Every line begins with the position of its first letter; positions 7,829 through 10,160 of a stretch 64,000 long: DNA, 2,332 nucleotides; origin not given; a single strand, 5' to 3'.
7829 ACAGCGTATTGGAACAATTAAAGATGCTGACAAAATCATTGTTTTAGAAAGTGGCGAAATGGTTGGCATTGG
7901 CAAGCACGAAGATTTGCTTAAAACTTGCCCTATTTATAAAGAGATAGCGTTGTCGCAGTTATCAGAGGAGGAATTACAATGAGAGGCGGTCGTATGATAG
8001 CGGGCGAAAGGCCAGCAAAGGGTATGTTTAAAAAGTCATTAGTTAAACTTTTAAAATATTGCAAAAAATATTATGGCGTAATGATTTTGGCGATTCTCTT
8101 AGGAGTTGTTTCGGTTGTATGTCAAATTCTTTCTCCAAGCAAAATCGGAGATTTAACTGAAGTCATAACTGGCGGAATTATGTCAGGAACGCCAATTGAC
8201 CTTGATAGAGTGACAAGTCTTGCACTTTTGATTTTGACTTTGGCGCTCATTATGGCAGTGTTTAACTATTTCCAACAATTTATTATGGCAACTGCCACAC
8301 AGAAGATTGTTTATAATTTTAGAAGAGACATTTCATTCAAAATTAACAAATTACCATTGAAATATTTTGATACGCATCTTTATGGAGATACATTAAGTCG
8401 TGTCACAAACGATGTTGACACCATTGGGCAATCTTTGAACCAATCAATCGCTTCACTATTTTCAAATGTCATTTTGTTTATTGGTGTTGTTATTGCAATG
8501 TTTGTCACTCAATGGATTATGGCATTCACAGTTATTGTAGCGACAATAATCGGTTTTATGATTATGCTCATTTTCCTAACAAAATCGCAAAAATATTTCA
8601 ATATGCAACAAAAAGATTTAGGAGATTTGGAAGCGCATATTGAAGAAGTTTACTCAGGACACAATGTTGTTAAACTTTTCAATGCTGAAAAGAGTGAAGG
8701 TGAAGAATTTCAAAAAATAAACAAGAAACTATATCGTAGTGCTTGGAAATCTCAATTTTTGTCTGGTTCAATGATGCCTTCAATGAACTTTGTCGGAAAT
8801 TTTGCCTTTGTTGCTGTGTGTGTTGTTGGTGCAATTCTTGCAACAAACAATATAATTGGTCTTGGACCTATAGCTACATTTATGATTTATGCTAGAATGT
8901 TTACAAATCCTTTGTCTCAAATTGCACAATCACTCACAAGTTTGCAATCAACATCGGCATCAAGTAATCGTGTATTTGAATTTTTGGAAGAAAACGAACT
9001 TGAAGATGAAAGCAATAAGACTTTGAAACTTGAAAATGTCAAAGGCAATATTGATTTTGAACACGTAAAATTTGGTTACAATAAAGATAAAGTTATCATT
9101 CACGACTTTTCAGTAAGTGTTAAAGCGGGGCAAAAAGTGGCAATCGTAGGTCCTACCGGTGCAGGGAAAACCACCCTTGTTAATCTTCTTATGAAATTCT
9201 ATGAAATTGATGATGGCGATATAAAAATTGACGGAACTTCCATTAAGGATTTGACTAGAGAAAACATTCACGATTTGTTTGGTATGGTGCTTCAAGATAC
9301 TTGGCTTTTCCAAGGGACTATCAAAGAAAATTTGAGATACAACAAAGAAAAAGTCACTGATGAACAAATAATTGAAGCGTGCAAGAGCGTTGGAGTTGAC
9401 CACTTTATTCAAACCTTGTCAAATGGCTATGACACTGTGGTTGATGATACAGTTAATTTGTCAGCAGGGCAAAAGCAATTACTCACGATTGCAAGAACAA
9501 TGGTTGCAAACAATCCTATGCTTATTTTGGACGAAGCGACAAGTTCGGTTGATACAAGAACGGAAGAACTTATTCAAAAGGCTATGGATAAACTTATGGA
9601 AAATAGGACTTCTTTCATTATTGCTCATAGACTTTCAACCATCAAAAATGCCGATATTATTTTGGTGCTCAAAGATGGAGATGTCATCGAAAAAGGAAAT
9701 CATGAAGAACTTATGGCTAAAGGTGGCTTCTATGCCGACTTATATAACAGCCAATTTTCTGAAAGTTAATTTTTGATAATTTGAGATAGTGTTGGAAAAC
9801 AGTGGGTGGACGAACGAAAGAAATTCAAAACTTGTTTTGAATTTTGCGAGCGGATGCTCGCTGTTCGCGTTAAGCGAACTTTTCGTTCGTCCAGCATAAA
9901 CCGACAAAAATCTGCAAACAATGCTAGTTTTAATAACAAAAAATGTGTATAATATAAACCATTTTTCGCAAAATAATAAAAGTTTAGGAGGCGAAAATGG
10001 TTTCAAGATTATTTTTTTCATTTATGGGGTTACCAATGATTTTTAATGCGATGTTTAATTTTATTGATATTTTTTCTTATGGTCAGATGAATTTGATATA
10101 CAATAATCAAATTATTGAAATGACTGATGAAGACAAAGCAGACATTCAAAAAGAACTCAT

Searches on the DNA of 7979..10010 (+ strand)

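Call 20: search_rna_families(source=window, start=9740, end=10010, threshold=evalue, max_evalue=10, show_alignments=2)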
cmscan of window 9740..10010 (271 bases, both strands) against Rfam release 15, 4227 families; matches with E-value up to 10: 4.
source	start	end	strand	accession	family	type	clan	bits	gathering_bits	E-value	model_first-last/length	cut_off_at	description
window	9934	9995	+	RF02068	STnc480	Gene; sRNA;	-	16.3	72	8.3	1-72/72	no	Enterobacterial sRNA STnc480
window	9932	10008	+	RF02319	TtnuHACA12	Gene; snRNA; snoRNA; HACA-box;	-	16.2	80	8.2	1-131/131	no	Tetrahymena snoRNA TtnuHACA12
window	9807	9893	-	RF00896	mir-787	Gene; miRNA;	-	15.1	57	2.8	1-72/72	no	mir-787 microRNA precursor family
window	9922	9985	-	RF00801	mir-280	Gene; miRNA;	-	14.2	70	9.1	1-83/83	no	mir-280 microRNA precursor family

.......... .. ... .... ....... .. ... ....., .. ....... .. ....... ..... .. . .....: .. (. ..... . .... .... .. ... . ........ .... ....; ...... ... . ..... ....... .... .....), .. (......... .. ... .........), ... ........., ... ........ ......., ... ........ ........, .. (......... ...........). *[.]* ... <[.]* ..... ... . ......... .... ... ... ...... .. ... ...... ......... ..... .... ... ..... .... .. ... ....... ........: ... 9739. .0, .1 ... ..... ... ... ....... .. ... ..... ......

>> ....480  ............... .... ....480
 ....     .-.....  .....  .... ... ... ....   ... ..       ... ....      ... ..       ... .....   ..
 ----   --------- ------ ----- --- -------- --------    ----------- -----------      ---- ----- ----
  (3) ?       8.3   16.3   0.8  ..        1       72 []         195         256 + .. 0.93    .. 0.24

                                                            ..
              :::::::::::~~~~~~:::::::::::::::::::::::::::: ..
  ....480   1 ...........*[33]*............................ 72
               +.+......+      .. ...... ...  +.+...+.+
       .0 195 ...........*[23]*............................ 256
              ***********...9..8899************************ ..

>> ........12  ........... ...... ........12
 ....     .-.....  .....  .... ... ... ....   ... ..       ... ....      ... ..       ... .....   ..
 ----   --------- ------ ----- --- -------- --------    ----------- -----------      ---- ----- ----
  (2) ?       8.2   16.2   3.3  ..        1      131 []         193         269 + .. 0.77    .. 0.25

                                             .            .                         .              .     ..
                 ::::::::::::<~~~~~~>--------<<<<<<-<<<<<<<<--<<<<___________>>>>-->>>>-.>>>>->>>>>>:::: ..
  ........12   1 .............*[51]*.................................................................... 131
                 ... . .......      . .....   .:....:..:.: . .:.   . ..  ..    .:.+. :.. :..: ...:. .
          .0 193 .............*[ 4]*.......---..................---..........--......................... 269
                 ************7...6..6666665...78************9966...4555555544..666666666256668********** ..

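Call 50: search_with_rna_model(model_id=R1, sources=[L064, L065, L066, L067, L068], max_evalue=1)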
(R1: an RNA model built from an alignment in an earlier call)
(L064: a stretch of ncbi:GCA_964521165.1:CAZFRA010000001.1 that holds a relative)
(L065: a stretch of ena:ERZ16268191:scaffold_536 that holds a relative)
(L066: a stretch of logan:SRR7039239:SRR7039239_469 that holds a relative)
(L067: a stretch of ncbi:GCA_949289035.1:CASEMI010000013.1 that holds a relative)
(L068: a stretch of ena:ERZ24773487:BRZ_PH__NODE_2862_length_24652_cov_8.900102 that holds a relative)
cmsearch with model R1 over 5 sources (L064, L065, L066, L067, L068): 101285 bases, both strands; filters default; matches with E-value up to 1: 1.
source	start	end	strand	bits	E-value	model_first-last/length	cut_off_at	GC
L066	12280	12344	-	13.7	0.75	1-96/96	no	0.22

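Call 55: search_dna_similar(query=window:9800-9900:+, collection=plasmids, mode=distant, max_evalue=1, max_rows=10)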
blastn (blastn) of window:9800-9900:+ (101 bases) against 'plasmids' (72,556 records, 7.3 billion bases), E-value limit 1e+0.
Records with a match: 3; places in all: 3; records where one place covers at least 80% of the query: 0.
Best place of each record, by identity: >=99% 1; 95-99% 1; 90-95% 1.
By first word of the organism name: Enterococcus 1; Cetobacterium 1; Paraburkholderia 1.
By predicted mobility (MOB-suite, as given by PLSDB): non-mobilizable 2; mobilizable 1.
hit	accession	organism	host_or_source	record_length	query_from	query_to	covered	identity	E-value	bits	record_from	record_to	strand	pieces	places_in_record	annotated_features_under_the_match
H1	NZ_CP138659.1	Enterococcus faecalis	animal,Pig rectum feces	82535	18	45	28%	90.0%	8e-1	39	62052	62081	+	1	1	hypothetical protein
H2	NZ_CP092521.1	Cetobacterium somerae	Danio rerio,tissue sample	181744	22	46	25%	96.2%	8e-1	40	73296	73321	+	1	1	hypothetical protein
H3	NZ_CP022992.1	Paraburkholderia aromaticivorans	-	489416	44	64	21%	100.0%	8e-1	39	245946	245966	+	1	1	cation-translocating P-type ATPase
